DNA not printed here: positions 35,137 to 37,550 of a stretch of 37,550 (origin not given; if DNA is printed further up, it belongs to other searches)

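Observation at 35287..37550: Unlisted giant ORF: HAS/NodC-like synthase fused to LysM and an AlgG-type (YG-DPHD) beta-helix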

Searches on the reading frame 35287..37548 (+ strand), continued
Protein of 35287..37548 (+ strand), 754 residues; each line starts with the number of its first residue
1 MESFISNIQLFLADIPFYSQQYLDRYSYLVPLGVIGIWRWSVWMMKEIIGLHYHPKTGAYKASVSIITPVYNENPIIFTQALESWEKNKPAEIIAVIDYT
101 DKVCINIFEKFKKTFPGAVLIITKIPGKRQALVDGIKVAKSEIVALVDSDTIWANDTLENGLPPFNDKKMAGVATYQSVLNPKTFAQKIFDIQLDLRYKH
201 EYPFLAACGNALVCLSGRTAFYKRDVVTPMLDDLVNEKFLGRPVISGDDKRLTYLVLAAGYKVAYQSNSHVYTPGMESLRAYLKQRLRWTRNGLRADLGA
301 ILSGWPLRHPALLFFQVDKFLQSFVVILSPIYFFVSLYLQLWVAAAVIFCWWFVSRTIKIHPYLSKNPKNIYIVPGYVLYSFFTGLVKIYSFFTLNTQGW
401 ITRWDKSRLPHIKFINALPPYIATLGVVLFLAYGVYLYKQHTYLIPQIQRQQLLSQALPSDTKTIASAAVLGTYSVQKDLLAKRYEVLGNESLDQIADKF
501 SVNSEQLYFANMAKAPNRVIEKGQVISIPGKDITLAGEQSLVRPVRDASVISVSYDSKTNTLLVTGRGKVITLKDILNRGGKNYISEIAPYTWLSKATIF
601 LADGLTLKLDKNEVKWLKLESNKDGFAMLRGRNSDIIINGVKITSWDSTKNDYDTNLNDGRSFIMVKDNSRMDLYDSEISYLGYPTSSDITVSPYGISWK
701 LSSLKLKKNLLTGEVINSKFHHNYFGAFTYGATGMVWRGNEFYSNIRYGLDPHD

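Call 27: search_solved_structures(query=L001:13028-13939:+, max_evalue=0.00001, show_alignments=2)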
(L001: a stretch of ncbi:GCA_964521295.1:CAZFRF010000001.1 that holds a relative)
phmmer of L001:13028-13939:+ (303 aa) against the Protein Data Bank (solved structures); distinct sequences matched with E-value up to 0.00001: 27.
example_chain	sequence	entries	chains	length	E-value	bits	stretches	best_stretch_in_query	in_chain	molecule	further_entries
1mfz_A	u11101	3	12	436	2.8e-42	148.4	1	60-277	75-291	GDP-mannose 6-dehydrogenase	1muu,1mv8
3vtf_A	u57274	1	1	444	6.8e-35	124.2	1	64-286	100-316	UDP-glucose 6-dehydrogenase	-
4a7p_A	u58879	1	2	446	7.8e-22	81.3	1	4-291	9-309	UDP-GLUCOSE DEHYDROGENASE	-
3gg2_A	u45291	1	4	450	1.1e-21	80.8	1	61-295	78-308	Sugar dehydrogenase, UDP-glucose/GDP-mannose dehydrogenase family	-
2y0e_A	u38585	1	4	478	5.8e-19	71.9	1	63-285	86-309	UDP-GLUCOSE DEHYDROGENASE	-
2y0c_A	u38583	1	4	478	7.9e-19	71.4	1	63-285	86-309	UDP-GLUCOSE DEHYDROGENASE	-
2y0d_A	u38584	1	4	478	7.9e-19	71.4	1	63-285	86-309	UDP-GLUCOSE DEHYDROGENASE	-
4r16_A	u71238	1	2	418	8.1e-15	58.3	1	66-278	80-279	418aa long hypothetical UDP-N-acetyl-D-mannosaminuronic acid dehydrogenase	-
4xr9_A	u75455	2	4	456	6.6e-11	45.4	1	62-286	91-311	CalS8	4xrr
7kws_A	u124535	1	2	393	9.5e-10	41.6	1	55-287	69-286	UDP-glucose 6-dehydrogenase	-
6c58_A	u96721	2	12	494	3.1e-09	39.9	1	55-262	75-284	UDP-glucose 6-dehydrogenase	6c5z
2q3e_A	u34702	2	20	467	1.3e-08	37.9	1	55-262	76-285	UDP-glucose 6-dehydrogenase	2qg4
5w4x_A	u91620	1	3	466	1.3e-08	37.9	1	55-262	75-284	UDP-glucose 6-dehydrogenase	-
6c4j_A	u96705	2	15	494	1.3e-08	37.9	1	55-262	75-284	UDP-glucose 6-dehydrogenase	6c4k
9ou8_A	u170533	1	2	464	1.4e-08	37.7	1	55-262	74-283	UDP-glucose 6-dehydrogenase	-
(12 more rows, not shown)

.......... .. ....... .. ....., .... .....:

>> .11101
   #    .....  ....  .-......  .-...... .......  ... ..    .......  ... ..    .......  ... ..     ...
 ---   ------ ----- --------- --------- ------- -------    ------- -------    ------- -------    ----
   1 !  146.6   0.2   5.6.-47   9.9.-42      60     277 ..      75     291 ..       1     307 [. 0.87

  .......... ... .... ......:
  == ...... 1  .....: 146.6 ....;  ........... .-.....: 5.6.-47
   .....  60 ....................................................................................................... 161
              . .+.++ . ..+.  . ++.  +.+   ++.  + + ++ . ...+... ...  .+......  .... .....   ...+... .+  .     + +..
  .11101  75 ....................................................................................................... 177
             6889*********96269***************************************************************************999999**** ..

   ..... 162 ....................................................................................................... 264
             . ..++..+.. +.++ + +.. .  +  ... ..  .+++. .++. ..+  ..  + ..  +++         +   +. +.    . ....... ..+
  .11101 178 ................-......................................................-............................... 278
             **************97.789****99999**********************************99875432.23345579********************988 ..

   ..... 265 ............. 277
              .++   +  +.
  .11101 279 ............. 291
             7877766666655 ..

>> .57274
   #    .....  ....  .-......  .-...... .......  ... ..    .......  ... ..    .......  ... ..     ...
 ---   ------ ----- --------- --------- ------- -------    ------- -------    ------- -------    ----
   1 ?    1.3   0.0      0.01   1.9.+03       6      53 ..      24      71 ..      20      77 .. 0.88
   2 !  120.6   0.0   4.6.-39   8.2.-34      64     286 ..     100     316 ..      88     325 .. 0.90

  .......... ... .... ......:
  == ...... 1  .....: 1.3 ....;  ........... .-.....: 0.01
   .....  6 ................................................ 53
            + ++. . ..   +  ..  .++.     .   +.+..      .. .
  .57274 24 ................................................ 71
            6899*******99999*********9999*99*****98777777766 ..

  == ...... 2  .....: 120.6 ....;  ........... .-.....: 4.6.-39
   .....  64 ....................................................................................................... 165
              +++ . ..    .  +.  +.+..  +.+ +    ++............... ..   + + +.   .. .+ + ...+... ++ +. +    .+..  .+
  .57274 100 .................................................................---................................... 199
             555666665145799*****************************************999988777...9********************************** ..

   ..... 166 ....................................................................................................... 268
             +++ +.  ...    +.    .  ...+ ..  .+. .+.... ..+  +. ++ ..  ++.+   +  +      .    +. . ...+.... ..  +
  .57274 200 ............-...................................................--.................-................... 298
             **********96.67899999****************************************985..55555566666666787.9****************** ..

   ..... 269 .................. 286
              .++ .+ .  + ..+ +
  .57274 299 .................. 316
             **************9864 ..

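Call 34: search_protein_families(library=pfam, proteins=[L001:13995-15266:+, L032:7767-9440:+, L032:10635-11894:+, L032:12050-14068:+, L032:6273-7634:+, L040:7533-9191:+, L040:9201-10637:+, L040:10712-12088:+, L001:16643-17974:+, L001:19135-21381:+], max_evalue=0.01)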
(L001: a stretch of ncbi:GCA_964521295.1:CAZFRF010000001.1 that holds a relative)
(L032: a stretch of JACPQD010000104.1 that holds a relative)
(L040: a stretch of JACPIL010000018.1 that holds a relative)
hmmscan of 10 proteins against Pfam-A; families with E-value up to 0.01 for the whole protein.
L001:13995-15266:+ (423 aa): 3 families
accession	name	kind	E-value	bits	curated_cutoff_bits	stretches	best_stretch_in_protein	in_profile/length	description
PF07602.17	DUF1565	-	5.4e-05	23.1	20.3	1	96-310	2-214/257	Protein of unknown function (DUF1565)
PF13229.12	Beta_helix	-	7.4e-05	22.9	25.9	1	287-409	31-145/158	Right handed beta helix region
PF05048.19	NosD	-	0.0038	17.1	23.6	0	286-405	45-151/212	Periplasmic copper-binding protein (NosD)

L032:7767-9440:+ (557 aa): 2 families
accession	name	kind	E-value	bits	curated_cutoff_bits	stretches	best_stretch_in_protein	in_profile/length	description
PF05048.19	NosD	-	1.8e-36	126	23.6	2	248-389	43-181/212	Periplasmic copper-binding protein (NosD)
PF13229.12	Beta_helix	-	1.8e-34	119.1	25.9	3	361-490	2-122/158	Right handed beta helix region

L032:10635-11894:+ (419 aa): 4 families
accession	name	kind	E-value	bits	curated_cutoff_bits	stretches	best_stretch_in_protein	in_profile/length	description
PF13641.12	Glyco_tranf_2_3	-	1.6e-31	110.6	27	1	46-274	3-230/230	Glycosyltransferase like family 2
PF13632.12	Glyco_trans_2_3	-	1e-12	48.8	27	1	126-335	2-197/198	Glycosyl transferase family group 2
PF00535.33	Glycos_transf_2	-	2e-11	44.6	23.3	1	47-207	1-162/168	Glycosyl transferase family 2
PF13506.12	Glyco_transf_21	-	5.5e-08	32.9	21.7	1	112-273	20-174/174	Glycosyl transferase family 21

L032:12050-14068:+ (672 aa): 2 families
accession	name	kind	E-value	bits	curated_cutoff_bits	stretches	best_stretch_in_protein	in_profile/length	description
PF02730.20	AFOR_N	-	6.7e-64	215.7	29.8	1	9-209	1-199/199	Aldehyde ferredoxin oxidoreductase, N-terminal domain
PF01314.23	AFOR_C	-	1.1e-40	140.4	27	1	264-658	52-385/385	Aldehyde ferredoxin oxidoreductase, domains 2 & 3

L032:6273-7634:+ (453 aa): 1 family
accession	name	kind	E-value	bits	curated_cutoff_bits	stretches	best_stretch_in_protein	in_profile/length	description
PF07995.17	GSDH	-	8.8e-34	117.7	25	1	60-376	2-277/332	Glucose / Sorbosone dehydrogenase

L040:7533-9191:+ (552 aa): 2 families
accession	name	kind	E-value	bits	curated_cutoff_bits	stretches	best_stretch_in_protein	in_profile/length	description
PF05048.19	NosD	-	4.6e-27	95.3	23.6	2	271-367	53-148/212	Periplasmic copper-binding protein (NosD)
PF13229.12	Beta_helix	-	4.6e-25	88.5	25.9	2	144-286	26-156/158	Right handed beta helix region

L040:9201-10637:+ (478 aa): 5 families
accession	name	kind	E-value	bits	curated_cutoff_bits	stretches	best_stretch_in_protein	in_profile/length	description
PF13641.12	Glyco_tranf_2_3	-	5.4e-26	92.5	27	1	117-345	3-230/230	Glycosyltransferase like family 2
PF00535.33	Glycos_transf_2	-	8e-18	65.4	23.3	1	118-280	1-164/168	Glycosyl transferase family 2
PF13632.12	Glyco_trans_2_3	-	3.9e-11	43.6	27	1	196-409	1-193/198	Glycosyl transferase family group 2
PF03142.21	Chitin_synth_2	-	4.8e-06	25.9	27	1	187-342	195-370/527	Chitin synthase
PF13506.12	Glyco_transf_21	-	4.1e-05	23.6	21.7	1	184-344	21-174/174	Glycosyl transferase family 21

L040:10712-12088:+ (458 aa): 2 families
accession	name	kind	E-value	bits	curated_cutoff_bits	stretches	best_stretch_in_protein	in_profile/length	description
PF05048.19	NosD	-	3.1e-25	89.3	23.6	2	253-344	58-148/212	Periplasmic copper-binding protein (NosD)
PF13229.12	Beta_helix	-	4.6e-22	78.8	25.9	2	128-241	33-138/158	Right handed beta helix region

L001:16643-17974:+ (443 aa): 0 families

L001:19135-21381:+ (748 aa): 0 families

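Call 35: search_protein_families(library=ncbifam, proteins=[L032:7767-9440:+, L032:10635-11894:+, L032:9681-10616:+, L040:7533-9191:+, L040:9201-10637:+, L040:10712-12088:+, L040:6546-7442:+], max_evalue=0.001)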
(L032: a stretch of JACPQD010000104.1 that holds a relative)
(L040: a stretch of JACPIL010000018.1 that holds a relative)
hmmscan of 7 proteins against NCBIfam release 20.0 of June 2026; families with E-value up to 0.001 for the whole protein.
L032:7767-9440:+ (557 aa): 3 families
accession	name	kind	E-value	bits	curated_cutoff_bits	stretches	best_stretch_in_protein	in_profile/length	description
NF038177.1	epimerase_AlgG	equivalog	5.1e-30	104.6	700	1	164-386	180-397/519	mannuronan 5-epimerase AlgG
TIGR03804.1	para_beta_helix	repeat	3.8e-20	71.3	19.45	4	338-380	1-42/44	parallel beta-helix repeat protein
TIGR04247.1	NosD_copper_fam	subfamily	9.3e-18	63.9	300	2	367-477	179-286/377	nitrous oxide reductase family maturation protein NosD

L032:10635-11894:+ (419 aa): 7 families
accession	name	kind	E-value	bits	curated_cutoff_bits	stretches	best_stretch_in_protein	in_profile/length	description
TIGR04242.1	nodulat_NodC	equivalog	2e-31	109.4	550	1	43-385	47-394/395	chitooligosaccharide synthase NodC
TIGR03937.1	PgaC_IcaA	equivalog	1.7e-14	53.7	422.3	1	42-320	43-315/407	poly-beta-1,6-N-acetyl-D-glucosamine synthase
TIGR03111.1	glyc2_xrt_Gpos1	hypoth_equivalog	1.2e-09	37.5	363.95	1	42-330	47-341/439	TIGR03111 family XrtG-associated glycosyltransferase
TIGR03965.1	mycofact_glyco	equivalog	7e-09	35.1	280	1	43-268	73-293/467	mycofactocin biosynthesis glycosyltransferase MftF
TIGR03472.1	HpnI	equivalog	2.2e-05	23.5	310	1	39-274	36-271/373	bacteriohopanetetrol glucosamine biosynthesis glycosyltransferase HpnI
NF007482.0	PRK10073.1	equivalog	6.5e-05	22.1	423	1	45-133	7-96/334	glycosyltransferase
TIGR04182.1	glyco_TIGR04182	equivalog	0.00042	19.8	325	1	46-165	2-116/293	S-layer glycoprotein N-glycosyltransferase AglJ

L032:9681-10616:+ (311 aa): 10 families
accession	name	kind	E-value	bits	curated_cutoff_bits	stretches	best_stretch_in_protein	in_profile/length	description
TIGR03026.1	NDP-sugDHase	subfamily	2.2e-50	171.7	189.8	2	114-301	110-295/413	nucleotide sugar dehydrogenase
NF041297.1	UDPGDh_AglM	equivalog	3.7e-40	138.2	670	1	5-306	3-304/429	UDP-glucose 6-dehydrogenase AglM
NF047673.2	TeichurnBiosyTuaD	equivalog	2.4e-29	102.7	700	1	4-302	3-293/439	UDP-glucose 6-dehydrogenase TuaD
NF040825.1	UDPMaNacDH_Arch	equivalog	9.2e-18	64.3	750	1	4-300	2-285/418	UDP-N-acetyl-D-mannosamine dehydrogenase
NF011631.0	PRK15057.1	equivalog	5.1e-11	42.3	757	1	152-280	135-263/388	UDP-glucose 6-dehydrogenase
NF011729.0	PRK15182.1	equivalog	9.1e-10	37.9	592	1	115-276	111-267/425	Vi polysaccharide biosynthesis UDP-N-acetylglucosamine C-6 dehydrogenase TviB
NF043037.1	ThreonDh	equivalog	0.00023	20.7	350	0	3-64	3-64/297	L-threonate dehydrogenase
NF008286.0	PRK11064.1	equivalog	0.00026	19.7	459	0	4-299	5-292/420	UDP-N-acetyl-D-mannosamine dehydrogenase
NF005112.0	PRK06545.2-4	subfamily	0.00077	18.6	294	0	3-68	3-65/356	prephenate dehydrogenase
NF005111.0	PRK06545.2-3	equivalog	0.00088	18.4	344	0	2-67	13-78/371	prephenate dehydrogenase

L040:7533-9191:+ (552 aa): 3 families
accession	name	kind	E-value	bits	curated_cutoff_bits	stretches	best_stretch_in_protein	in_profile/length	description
NF038177.1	epimerase_AlgG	equivalog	1.7e-21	76.5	700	1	94-354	164-422/519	mannuronan 5-epimerase AlgG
TIGR03804.1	para_beta_helix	repeat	4.2e-20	71.1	19.45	3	326-367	1-41/44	parallel beta-helix repeat protein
TIGR04247.1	NosD_copper_fam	subfamily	1.2e-12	47.1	300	2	174-320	129-260/377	nitrous oxide reductase family maturation protein NosD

L040:9201-10637:+ (478 aa): 10 families
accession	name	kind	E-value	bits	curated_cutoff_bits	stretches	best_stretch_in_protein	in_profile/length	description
TIGR04242.1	nodulat_NodC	equivalog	1.5e-34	119.6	550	1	113-456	46-392/395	chitooligosaccharide synthase NodC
TIGR03937.1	PgaC_IcaA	equivalog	2.8e-16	59.5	422.3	1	80-399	10-324/407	poly-beta-1,6-N-acetyl-D-glucosamine synthase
TIGR03472.1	HpnI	equivalog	6.8e-08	31.7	310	1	189-345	122-271/373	bacteriohopanetetrol glucosamine biosynthesis glycosyltransferase HpnI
NF038299.1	EPS_HpsN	equivalog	7.5e-08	31.7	425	1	117-241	3-131/317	hormogonium polysaccharide biosynthesis glycosyltransferase HpsN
TIGR03965.1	mycofact_glyco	equivalog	2.5e-06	26.7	280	1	110-230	69-190/467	mycofactocin biosynthesis glycosyltransferase MftF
NF047683.1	TeichurnBiosyTuaG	equivalog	2.6e-06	27.3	400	1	113-212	4-105/252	teichuronic acid biosynthesis protein TuaG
NF010496.0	PRK13915.1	equivalog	3.5e-06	26.3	262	1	110-219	26-142/307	glucosyl-3-phosphoglycerate synthase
NF041394.1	GtaseAglG_Halo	equivalog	3.6e-06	26.5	440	1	117-221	3-109/304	glucosyl-dolichyl phosphate glucuronosyltransferase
NF053639.1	Mfer334_fam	equivalog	0.00041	20.3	260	1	126-217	33-124/209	pseudomurein biosynthesis protein PmurB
TIGR04283.1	glyco_like_mftF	equivalog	0.00063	19.4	182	1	118-222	2-100/221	TIGR04283 family arsenosugar biosynthesis glycosyltransferase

L040:10712-12088:+ (458 aa): 3 families
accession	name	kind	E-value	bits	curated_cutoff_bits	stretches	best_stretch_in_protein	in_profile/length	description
NF038177.1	epimerase_AlgG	equivalog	3.9e-22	78.6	700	1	51-330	145-421/519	mannuronan 5-epimerase AlgG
TIGR03804.1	para_beta_helix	repeat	1.1e-14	53.8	19.45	2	257-297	1-40/44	parallel beta-helix repeat protein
TIGR04247.1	NosD_copper_fam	subfamily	7e-11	41.3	300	1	280-345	129-192/377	nitrous oxide reductase family maturation protein NosD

L040:6546-7442:+ (298 aa): 5 families
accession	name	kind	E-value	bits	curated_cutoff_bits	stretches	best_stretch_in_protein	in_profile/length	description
TIGR03026.1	NDP-sugDHase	subfamily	1.9e-28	99.4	189.8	1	2-203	116-302/413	nucleotide sugar dehydrogenase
NF041297.1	UDPGDh_AglM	equivalog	9.4e-21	74.2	670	1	2-203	117-306/429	UDP-glucose 6-dehydrogenase AglM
NF047673.2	TeichurnBiosyTuaD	equivalog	1.8e-13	50.5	700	1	3-200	118-296/439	UDP-glucose 6-dehydrogenase TuaD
NF040825.1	UDPMaNacDH_Arch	equivalog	3.5e-11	42.6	750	1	2-179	114-276/418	UDP-N-acetyl-D-mannosamine dehydrogenase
NF011631.0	PRK15057.1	equivalog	4.4e-05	22.8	757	1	34-171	136-263/388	UDP-glucose 6-dehydrogenase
